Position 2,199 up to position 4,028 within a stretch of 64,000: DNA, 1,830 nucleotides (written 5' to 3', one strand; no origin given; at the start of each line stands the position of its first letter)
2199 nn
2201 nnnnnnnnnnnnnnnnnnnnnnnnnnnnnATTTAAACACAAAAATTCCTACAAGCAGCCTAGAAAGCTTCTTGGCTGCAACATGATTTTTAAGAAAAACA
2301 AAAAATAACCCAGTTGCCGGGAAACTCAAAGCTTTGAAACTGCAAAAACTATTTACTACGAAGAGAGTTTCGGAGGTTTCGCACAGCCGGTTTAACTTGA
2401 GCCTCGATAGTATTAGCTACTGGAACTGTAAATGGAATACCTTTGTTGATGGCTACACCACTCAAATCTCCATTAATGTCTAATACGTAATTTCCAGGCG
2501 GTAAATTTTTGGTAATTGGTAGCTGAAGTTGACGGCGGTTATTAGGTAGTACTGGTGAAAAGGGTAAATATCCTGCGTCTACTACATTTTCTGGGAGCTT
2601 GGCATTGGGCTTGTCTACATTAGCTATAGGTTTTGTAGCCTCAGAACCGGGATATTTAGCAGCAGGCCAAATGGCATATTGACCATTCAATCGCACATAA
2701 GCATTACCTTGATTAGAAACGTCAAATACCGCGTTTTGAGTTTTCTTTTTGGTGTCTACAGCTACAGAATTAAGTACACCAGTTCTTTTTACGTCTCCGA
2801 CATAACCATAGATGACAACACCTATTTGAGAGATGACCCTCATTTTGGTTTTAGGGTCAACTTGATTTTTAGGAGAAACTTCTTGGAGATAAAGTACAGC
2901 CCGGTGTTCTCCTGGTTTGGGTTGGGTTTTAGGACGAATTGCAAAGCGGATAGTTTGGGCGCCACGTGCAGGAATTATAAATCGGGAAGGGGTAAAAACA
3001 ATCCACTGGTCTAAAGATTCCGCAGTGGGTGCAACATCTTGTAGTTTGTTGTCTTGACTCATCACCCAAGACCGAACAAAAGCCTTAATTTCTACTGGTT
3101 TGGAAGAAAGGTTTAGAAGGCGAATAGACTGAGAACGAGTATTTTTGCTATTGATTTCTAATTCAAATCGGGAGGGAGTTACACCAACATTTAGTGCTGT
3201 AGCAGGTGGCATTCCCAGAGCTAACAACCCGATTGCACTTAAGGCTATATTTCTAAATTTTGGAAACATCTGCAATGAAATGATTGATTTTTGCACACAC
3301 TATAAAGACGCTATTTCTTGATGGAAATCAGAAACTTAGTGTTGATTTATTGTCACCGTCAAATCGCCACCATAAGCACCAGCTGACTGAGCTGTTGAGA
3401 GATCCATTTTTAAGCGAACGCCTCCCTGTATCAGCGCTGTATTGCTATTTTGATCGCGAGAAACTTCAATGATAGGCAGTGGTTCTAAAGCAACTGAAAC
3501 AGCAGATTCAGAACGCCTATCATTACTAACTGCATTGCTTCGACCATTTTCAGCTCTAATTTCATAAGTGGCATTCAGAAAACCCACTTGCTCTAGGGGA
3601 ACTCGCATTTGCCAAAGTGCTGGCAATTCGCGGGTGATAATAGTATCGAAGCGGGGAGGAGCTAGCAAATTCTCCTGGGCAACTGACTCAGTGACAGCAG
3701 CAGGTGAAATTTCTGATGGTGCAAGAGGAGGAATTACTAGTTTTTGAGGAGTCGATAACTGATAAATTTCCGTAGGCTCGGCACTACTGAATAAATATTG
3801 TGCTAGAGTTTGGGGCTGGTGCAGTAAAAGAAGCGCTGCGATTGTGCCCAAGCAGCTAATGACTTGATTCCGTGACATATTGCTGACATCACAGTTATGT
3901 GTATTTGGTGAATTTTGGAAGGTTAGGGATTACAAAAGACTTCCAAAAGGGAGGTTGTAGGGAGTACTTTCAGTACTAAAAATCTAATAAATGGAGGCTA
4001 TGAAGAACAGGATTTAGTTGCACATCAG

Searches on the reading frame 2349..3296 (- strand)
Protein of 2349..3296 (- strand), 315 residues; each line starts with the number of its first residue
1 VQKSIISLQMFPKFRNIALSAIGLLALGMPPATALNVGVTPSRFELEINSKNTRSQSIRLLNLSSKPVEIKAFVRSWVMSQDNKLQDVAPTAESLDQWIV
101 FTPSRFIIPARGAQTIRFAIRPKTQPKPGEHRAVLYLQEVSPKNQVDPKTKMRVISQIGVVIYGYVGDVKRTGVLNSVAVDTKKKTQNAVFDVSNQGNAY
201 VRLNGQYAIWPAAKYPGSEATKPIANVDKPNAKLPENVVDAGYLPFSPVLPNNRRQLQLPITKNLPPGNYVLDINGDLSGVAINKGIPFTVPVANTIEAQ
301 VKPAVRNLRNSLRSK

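Call 5: search_protein_families(library=pfam, proteins=[window:2349-3296:-], max_evalue=0.01)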
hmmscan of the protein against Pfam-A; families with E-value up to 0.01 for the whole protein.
window:2349-3296:- (315 aa): 1 family
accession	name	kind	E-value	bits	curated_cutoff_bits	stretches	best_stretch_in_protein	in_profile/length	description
PF00345.26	PapD_N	-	4e-05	24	23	1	51-154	13-110/126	Pili and flagellar-assembly chaperone, PapD N-terminal domain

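Call 6: search_protein_families(library=ncbifam, proteins=[window:2349-3296:-], max_evalue=0.01)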
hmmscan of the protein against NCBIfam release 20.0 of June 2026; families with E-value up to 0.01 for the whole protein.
window:2349-3296:- (315 aa): 0 families

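Call 34: search_solved_structures(query=window:2349-3296:-, max_evalue=10)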
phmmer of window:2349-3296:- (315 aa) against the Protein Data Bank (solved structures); distinct sequences matched with E-value up to 10: 2.
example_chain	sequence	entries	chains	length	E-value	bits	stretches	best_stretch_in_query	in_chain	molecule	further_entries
4dgt_A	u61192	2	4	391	0.37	13.2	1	229-275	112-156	Putative pyridoxal phosphate-dependent transferase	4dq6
5dfk_A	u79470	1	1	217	1.6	11.1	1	95-145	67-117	Probable fimbrial chaperone EcpB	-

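Call 36: find_homologous_proteins(query=window:2349-3296:-, max_evalue=0.001)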
Query window:2349-3296:- (315 aa): 223 proteins with E <= 0.001 among 1627 candidates; the best 120 are listed.
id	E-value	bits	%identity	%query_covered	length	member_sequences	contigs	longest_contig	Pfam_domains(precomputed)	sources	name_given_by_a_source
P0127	1.6e-196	669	100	97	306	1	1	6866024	-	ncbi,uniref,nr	ncbi:fimbrial biogenesis chaperone [Halotia branconii]|uniref:Fimbria/pilus periplasmic chaperone n=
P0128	2.1e-153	528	77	97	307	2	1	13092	-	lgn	-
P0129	9.6e-142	490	75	98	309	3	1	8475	PF00345.27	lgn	-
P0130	3.8e-140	484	72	98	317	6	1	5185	PF00345.27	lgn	-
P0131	1.2e-138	479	71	98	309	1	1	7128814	-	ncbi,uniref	ncbi:fimbrial biogenesis chaperone [Aliinostoc sp. HNIBRCY26]|uniref:fimbrial biogenesis chaperone n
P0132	3.1e-138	478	70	97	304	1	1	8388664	PF00345.27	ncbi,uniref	ncbi:fimbria/pilus periplasmic chaperone [Nostoc sp. UHCC 0302]|uniref:fimbrial biogenesis chaperone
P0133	1.5e-137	476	70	97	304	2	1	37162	PF00345.27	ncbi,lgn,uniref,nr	ncbi:MAG: molecular chaperone [Nostoc sp. NOS(2021)]|uniref:fimbrial biogenesis chaperone n=1 Tax=No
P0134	1.8e-137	476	71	97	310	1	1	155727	PF00345.27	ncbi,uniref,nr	ncbi:molecular chaperone [Nostoc sp. FACHB-133]|uniref:fimbrial biogenesis chaperone n=1 Tax=Nostoc 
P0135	2.3e-132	459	72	91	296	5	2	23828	PF00345.27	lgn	-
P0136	8.7e-132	457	68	97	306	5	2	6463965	PF00345.27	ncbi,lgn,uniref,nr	ncbi:unknown protein [Nostoc sp. NIES-3756]|uniref:fimbrial biogenesis chaperone n=1 Tax=Nostoc sp. 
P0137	9.2e-131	454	72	91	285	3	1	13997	PF00345.27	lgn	-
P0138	3.1e-129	449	64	100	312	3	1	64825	PF00345.27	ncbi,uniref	ncbi:MAG: fimbria/pilus periplasmic chaperone [Nostoc sp.]|uniref:fimbrial biogenesis chaperone n=1 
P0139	6.4e-129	447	66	97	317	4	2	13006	-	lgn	-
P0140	6.0e-126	438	64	100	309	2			-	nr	nr:fimbria/pilus periplasmic chaperone [Nostoc sp. KVJ3]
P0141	3.6e-124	432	66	91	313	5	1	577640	PF00345.27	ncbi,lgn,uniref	ncbi:fimbrial biogenesis chaperone [Nostoc sp.]|uniref:fimbrial biogenesis chaperone n=1 Tax=Nostoc 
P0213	4.1e-104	366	57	89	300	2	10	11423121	-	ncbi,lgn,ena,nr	ncbi:unknown protein [Calothrix sp. PCC 7716]|nr:unknown protein [Calothrix sp. PCC 7716]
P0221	1.8e-102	361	56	95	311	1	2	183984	PF00345.27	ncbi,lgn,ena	ncbi:MAG: molecular chaperone [Mastigocoleus sp.]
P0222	2.5e-102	360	57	90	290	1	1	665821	-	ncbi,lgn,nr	ncbi:unknown protein [Rivularia sp. IAM M-261]|nr:unknown protein [Rivularia sp. IAM M-261]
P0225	4.0e-102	360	56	96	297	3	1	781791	PF00345.27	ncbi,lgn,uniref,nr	ncbi:hypothetical protein NIES4075_38710 [Tolypothrix sp. NIES-4075]|uniref:fimbrial biogenesis chap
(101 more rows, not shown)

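Call 37: find_encoding_contigs(protein=P0213, flank=10000, max_places=1)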
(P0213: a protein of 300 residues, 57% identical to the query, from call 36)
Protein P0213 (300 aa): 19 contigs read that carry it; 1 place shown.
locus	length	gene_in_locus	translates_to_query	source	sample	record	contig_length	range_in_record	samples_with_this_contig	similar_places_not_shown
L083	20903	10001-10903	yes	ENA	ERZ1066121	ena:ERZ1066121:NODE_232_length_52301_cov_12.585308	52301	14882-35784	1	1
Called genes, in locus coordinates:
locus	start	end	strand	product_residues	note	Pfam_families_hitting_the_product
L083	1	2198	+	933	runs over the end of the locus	PF08447:PAS_3, PF08447:PAS_3, PF13426:PAS_9 (weak), PF00989:PAS (weak), PF08447:PAS_3, PF00512:HisKA, PF02518:HATPase_c, PF00072:Response_reg, +3 more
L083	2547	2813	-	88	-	-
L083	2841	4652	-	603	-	PF00664:ABC_membrane, PF00005:ABC_tran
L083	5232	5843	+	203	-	-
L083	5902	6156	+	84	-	-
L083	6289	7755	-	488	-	PF00512:HisKA, PF02518:HATPase_c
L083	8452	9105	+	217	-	-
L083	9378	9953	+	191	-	-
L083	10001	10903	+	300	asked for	-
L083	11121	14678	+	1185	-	PF17210:SdrD_B (faint), PF13715:CarbopepD_reg_2 (faint), PF17802:SpaA (faint), PF13620:CarboxypepD_reg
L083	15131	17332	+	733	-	PF13089:PP_kinase_N, PF02503:PP_kinase, PF17941:PP_kinase_C_1, PF13090:PP_kinase_C, PF13091:PLDc_2 (weak)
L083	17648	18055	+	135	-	PF00072:Response_reg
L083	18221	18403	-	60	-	-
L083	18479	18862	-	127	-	PF03745:DUF309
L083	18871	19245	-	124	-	PF02943:FeThRed_B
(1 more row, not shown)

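Call 38: find_encoding_contigs(protein=P0225, flank=10000, max_places=1)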
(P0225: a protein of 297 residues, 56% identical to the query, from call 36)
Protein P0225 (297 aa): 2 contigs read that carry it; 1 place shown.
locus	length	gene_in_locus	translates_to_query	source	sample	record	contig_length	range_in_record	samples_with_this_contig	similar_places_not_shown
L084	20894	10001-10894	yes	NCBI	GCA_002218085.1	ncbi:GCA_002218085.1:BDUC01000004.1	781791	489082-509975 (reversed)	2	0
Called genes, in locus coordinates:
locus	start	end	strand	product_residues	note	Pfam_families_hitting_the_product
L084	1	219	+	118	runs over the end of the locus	-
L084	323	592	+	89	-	PF03693:ParD_antitoxin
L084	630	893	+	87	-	PF05016:ParE_toxin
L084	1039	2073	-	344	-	-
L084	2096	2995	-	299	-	PF12770:CHAT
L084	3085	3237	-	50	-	-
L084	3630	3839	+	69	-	PF09957:VapB_antitoxin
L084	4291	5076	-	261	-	-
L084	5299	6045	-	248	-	PF10025:DUF2267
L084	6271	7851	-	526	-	PF00512:HisKA, PF02518:HATPase_c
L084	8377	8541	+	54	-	-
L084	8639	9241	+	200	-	-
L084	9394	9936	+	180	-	-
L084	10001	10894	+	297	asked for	PF00345:PapD_N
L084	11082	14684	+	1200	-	PF17210:SdrD_B (faint), PF17802:SpaA (faint), PF13620:CarboxypepD_reg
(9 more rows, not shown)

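Call 39: find_encoding_contigs(protein=P0222, flank=10000, max_places=1)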
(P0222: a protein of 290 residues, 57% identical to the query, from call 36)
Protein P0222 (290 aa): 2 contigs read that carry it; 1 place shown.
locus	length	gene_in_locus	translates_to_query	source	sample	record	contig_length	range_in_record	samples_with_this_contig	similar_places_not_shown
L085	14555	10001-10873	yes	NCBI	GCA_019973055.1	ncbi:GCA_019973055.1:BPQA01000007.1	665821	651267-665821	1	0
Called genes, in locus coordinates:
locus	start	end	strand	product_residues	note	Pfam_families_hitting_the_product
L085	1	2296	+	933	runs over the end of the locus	PF08447:PAS_3, PF08447:PAS_3, PF13426:PAS_9 (weak), PF00989:PAS (weak), PF08447:PAS_3, PF00512:HisKA, PF02518:HATPase_c, PF00072:Response_reg, +3 more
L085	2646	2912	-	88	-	-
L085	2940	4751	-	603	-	PF00664:ABC_membrane, PF00005:ABC_tran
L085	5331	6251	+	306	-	-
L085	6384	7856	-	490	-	PF00512:HisKA, PF02518:HATPase_c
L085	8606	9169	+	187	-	-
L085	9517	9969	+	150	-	-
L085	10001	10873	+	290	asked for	-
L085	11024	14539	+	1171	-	PF17210:SdrD_B (faint), PF11974:bMG3 (faint), PF13715:CarbopepD_reg_2 (faint), PF17802:SpaA (faint), PF13620:CarboxypepD_reg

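Call 40: find_encoding_contigs(protein=P0221, flank=10000, max_places=1)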
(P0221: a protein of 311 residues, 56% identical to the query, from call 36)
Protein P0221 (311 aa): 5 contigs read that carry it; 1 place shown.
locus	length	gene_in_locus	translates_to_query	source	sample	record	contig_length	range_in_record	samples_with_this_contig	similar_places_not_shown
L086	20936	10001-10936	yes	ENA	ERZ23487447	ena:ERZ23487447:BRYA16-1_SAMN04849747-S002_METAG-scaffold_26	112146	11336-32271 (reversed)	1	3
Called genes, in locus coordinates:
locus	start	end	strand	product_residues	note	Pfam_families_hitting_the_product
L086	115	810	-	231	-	-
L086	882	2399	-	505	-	PF01336:tRNA_anti-codon, PF00152:tRNA-synt_2, PF01409:tRNA-synt_2d (faint)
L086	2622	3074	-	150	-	-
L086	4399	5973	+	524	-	PF13307:Helicase_C_2 (weak)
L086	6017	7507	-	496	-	PF00512:HisKA, PF02518:HATPase_c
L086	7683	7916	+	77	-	-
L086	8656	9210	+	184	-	-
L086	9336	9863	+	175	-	-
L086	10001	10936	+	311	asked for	PF00345:PapD_N (weak)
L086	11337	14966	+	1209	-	PF17210:SdrD_B (faint), PF11974:bMG3 (faint), PF17802:SpaA (faint), PF13715:CarbopepD_reg_2 (faint), PF13620:CarboxypepD_reg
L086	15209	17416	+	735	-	PF13089:PP_kinase_N, PF02503:PP_kinase, PF17941:PP_kinase_C_1, PF13090:PP_kinase_C, PF13091:PLDc_2 (weak)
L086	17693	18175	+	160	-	PF00072:Response_reg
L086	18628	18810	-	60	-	-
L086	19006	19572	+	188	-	PF11016:DUF2854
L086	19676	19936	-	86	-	PF12095:CRR7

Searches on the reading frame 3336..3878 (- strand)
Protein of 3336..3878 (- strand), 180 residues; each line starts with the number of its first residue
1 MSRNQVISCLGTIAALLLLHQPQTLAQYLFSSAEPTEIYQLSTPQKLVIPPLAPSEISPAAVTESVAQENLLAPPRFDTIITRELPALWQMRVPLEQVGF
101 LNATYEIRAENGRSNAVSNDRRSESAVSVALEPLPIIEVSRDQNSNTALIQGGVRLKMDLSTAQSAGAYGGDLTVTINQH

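Call 5: search_protein_families(library=pfam, proteins=[window:3336-3878:-], max_evalue=0.01)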
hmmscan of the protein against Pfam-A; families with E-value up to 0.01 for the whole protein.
window:3336-3878:- (180 aa): 0 families

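Call 6: search_protein_families(library=ncbifam, proteins=[window:3336-3878:-], max_evalue=0.01)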
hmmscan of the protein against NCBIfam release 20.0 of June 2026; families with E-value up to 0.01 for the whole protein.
window:3336-3878:- (180 aa): 0 families

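Call 33: search_solved_structures(query=window:3336-3878:-, max_evalue=10)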
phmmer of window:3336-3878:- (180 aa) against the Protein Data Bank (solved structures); distinct sequences matched with E-value up to 10: 7.
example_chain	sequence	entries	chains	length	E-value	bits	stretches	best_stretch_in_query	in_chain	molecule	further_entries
1lco_A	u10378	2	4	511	0.033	17.4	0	18-80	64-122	L-LACTATE DEHYDROGENASE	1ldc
1ltd_A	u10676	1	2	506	0.037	17.2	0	18-80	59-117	FLAVOCYTOCHROME B2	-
2oz0_A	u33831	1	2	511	0.037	17.2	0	18-80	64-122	Cytochrome b2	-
1fcb_A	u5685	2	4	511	0.038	17.2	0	18-80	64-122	FLAVOCYTOCHROME B2 | CYTOCHROME B2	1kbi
1sze_A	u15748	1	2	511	0.038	17.2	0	18-80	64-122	Cytochrome b2, mitochondrial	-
1szf_A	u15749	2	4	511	0.038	17.2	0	18-80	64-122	Cytochrome b2, mitochondrial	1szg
1tm9_A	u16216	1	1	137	0.45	13.7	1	99-170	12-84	Hypothetical protein MG354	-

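Call 89: search_protein_families(library=pfam, alignment_id=A4, max_evalue=1)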
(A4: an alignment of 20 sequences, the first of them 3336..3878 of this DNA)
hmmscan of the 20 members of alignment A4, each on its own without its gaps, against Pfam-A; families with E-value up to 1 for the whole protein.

A. member 1, window:3336-3878:- (180 aa): 0 families

B. families by the number of members that match (of 20 scanned): 5 families
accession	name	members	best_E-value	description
PF14352.11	DUF4402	1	0.0058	Domain of unknown function (DUF4402)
PF21881.2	STIV_penton_2nd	1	0.086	A223 penton protein second domain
PF07425.16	Pardaxin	1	0.11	Pardaxin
PF18200.7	Big_11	1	0.13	Bacterial Ig-like domain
PF05036.18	SPOR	1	0.14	SPOR domain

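Call 91: search_solved_structures(query=A4, max_evalue=10)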
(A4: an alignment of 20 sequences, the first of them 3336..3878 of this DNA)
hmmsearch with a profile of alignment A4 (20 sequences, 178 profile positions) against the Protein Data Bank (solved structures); distinct sequences matched with E-value up to 10: 1.
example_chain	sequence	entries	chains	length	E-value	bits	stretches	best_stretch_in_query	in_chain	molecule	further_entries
2jw4_A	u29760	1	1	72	0.15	15.1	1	51-116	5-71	Cytoplasmic protein NCK1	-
